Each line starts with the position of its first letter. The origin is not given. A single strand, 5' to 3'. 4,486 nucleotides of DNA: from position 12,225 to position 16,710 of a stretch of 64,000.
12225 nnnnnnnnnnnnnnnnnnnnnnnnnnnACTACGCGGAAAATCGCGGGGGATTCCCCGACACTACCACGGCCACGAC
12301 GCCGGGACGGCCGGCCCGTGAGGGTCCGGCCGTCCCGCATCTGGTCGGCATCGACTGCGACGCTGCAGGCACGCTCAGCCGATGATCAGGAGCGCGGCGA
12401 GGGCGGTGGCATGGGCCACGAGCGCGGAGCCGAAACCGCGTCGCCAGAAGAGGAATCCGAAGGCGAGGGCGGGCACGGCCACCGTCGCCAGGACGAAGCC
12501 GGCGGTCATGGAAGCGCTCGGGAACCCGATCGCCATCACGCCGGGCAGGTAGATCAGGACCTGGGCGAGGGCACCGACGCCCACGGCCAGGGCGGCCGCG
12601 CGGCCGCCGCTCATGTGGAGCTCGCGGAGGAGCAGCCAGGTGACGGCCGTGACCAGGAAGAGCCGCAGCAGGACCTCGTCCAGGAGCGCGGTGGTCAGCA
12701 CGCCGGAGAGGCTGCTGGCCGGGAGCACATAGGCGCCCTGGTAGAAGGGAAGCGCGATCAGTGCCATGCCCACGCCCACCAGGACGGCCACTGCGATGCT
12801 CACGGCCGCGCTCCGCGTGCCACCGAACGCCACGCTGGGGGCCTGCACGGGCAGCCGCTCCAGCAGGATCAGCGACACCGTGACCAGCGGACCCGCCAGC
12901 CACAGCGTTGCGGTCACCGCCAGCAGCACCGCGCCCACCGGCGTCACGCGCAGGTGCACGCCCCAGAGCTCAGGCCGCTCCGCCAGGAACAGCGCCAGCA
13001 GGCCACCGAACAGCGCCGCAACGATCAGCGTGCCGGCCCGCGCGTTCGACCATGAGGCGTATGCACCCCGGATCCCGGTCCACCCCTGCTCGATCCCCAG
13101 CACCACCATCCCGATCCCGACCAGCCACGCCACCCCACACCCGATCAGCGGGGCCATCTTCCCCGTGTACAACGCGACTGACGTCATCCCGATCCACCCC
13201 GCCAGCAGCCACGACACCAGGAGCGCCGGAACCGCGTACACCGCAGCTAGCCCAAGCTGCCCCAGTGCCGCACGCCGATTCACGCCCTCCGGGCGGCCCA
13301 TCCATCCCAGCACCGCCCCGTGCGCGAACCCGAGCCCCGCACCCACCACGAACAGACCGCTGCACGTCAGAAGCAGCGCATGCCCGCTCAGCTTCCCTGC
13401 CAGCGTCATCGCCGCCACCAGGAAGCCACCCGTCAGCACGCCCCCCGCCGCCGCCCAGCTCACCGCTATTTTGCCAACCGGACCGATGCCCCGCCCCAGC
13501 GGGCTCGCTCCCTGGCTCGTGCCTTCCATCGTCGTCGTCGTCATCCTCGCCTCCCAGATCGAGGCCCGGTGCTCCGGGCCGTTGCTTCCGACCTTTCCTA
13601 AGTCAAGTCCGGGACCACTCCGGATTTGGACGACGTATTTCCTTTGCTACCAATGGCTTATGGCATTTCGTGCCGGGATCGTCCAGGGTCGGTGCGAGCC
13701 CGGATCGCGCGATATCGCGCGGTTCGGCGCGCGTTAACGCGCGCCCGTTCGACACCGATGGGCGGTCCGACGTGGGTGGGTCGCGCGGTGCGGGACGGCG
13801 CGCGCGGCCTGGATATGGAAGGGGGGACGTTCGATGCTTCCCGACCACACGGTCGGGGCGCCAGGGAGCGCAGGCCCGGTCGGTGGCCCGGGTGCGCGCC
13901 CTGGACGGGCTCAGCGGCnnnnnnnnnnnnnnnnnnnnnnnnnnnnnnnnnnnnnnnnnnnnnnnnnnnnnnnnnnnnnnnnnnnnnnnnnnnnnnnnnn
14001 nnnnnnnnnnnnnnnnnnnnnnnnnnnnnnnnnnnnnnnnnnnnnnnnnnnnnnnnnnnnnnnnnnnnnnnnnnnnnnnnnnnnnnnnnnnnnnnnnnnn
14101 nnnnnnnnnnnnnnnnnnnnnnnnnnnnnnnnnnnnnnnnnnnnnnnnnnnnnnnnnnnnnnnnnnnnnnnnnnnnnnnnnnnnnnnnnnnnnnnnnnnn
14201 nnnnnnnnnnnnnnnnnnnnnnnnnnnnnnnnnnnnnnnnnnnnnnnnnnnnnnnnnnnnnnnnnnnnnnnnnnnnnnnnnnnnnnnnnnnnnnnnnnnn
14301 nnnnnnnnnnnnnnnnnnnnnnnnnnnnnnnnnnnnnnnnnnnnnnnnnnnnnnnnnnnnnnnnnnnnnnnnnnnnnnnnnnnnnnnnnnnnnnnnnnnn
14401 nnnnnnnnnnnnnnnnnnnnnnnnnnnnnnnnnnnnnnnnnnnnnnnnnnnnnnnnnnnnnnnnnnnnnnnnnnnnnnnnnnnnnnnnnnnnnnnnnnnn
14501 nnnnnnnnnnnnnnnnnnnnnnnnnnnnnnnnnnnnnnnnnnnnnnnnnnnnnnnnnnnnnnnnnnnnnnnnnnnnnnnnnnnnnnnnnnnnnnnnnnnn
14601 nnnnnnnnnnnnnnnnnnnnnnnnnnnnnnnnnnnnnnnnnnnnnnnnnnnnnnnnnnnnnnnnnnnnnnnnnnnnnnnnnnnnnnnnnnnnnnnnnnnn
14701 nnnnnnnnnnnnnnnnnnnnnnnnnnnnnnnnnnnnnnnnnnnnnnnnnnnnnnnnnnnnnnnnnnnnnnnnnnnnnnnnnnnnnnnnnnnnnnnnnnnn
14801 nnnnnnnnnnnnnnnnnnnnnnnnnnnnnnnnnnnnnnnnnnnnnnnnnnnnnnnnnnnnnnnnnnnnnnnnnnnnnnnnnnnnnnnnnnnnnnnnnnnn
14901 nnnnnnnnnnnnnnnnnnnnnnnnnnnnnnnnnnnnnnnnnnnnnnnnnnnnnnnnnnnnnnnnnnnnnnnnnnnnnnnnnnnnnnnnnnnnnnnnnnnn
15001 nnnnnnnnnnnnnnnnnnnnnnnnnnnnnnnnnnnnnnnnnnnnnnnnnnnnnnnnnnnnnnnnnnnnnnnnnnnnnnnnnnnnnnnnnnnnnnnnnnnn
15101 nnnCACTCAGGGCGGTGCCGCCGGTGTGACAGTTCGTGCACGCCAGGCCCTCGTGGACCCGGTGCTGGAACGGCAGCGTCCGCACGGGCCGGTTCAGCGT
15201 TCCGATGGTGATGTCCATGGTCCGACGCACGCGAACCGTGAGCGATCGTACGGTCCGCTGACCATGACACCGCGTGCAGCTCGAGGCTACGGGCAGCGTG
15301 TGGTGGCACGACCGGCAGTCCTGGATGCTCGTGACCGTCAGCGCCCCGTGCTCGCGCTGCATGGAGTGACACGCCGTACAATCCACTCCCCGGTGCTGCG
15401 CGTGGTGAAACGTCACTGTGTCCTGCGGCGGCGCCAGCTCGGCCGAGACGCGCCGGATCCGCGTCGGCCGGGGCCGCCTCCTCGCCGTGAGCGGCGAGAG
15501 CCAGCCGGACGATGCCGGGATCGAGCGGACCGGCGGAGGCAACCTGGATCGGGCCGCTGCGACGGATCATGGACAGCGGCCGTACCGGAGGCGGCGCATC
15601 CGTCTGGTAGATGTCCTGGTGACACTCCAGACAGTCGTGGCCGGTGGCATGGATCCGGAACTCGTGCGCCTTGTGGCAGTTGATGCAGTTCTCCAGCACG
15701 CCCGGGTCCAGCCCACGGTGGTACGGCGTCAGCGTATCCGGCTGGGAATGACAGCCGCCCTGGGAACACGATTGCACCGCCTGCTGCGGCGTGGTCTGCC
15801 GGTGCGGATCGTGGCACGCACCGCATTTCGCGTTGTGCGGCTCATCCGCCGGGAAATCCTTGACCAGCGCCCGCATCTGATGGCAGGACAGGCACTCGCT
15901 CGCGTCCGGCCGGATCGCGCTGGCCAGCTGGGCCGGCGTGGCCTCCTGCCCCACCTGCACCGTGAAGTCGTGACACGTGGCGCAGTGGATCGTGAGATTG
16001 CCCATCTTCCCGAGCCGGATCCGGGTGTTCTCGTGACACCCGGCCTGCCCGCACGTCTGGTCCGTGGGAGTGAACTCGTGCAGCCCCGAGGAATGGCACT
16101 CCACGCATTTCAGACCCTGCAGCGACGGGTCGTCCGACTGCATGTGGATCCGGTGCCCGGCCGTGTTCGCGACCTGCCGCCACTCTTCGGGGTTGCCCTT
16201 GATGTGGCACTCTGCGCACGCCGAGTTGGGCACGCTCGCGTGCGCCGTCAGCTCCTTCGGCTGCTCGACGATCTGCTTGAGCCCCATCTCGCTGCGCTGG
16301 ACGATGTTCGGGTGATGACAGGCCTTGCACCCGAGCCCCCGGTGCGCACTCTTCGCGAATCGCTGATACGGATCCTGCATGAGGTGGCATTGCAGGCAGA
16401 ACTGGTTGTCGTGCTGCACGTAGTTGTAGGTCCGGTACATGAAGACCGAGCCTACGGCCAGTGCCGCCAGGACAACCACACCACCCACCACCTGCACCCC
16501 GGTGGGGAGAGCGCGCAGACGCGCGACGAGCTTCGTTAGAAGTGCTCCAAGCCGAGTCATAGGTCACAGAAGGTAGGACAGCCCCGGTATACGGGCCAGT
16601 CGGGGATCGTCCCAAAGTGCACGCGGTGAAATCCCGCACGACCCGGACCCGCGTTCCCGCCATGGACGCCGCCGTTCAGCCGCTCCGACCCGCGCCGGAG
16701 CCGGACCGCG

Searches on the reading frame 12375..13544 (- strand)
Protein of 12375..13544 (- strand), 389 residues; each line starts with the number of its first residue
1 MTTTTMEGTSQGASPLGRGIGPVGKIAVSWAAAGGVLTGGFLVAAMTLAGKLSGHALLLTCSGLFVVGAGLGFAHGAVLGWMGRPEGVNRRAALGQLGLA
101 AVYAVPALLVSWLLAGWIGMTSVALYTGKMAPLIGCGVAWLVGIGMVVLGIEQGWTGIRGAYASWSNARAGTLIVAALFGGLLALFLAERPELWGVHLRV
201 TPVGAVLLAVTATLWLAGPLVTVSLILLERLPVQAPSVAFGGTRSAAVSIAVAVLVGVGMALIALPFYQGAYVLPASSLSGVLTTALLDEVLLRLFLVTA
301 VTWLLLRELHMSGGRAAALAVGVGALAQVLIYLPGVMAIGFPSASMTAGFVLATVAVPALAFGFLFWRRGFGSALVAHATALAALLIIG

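Call 35: search_protein_families(library=pfam, proteins=[window:12375-13544:-], max_evalue=0.01)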
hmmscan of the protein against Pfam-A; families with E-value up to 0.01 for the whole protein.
window:12375-13544:- (389 aa): 0 families

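Call 65: search_protein_families(library=ncbifam, proteins=[window:12375-13544:-], max_evalue=0.01)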
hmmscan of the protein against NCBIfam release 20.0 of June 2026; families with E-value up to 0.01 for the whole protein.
window:12375-13544:- (389 aa): 0 families

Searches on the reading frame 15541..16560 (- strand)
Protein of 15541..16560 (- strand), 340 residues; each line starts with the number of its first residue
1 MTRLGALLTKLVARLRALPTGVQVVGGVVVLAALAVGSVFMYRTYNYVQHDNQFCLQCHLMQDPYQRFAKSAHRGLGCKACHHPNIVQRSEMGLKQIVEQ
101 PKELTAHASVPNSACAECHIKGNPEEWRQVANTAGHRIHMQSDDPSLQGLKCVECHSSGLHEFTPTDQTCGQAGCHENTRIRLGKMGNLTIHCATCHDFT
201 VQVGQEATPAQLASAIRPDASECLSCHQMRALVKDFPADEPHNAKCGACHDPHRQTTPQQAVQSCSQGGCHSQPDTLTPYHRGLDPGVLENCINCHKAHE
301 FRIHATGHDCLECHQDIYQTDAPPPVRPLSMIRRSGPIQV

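Call 35: search_protein_families(library=pfam, proteins=[window:15541-16560:-], max_evalue=0.01)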
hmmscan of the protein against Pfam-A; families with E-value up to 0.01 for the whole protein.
window:15541-16560:- (340 aa): 4 families
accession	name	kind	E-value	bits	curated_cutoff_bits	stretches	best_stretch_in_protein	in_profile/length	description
PF14522.11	Cytochrome_C7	-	1.2e-07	31.9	24.8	1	190-251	13-67/67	Cytochrome c7 and related cytochrome c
PF03264.19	Cytochrom_NNT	-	5.6e-07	29.9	24.1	1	25-88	7-76/174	NapC/NirT cytochrome c family, N-terminal region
PF02085.21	Cytochrom_CIII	-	6.6e-06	26.8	22.9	0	174-231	35-86/101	Class III cytochrome C family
PF14537.11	Cytochrom_c3_2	-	8.1e-06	26.7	25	0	173-229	10-66/79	Cytochrome c3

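Call 65: search_protein_families(library=ncbifam, proteins=[window:15541-16560:-], max_evalue=0.01)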
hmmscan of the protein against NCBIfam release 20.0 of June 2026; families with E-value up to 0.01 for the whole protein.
window:15541-16560:- (340 aa): 2 families
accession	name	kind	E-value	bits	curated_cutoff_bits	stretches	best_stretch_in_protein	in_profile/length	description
TIGR03153.1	cytochr_NrfH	equivalog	8.7e-17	61.5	134.2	2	29-159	5-136/138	cytochrome c nitrite reductase small subunit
TIGR03508.1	decahem_SO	subfamily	6e-07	29.2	192.2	1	40-229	58-250/258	DmsE family decaheme c-type cytochrome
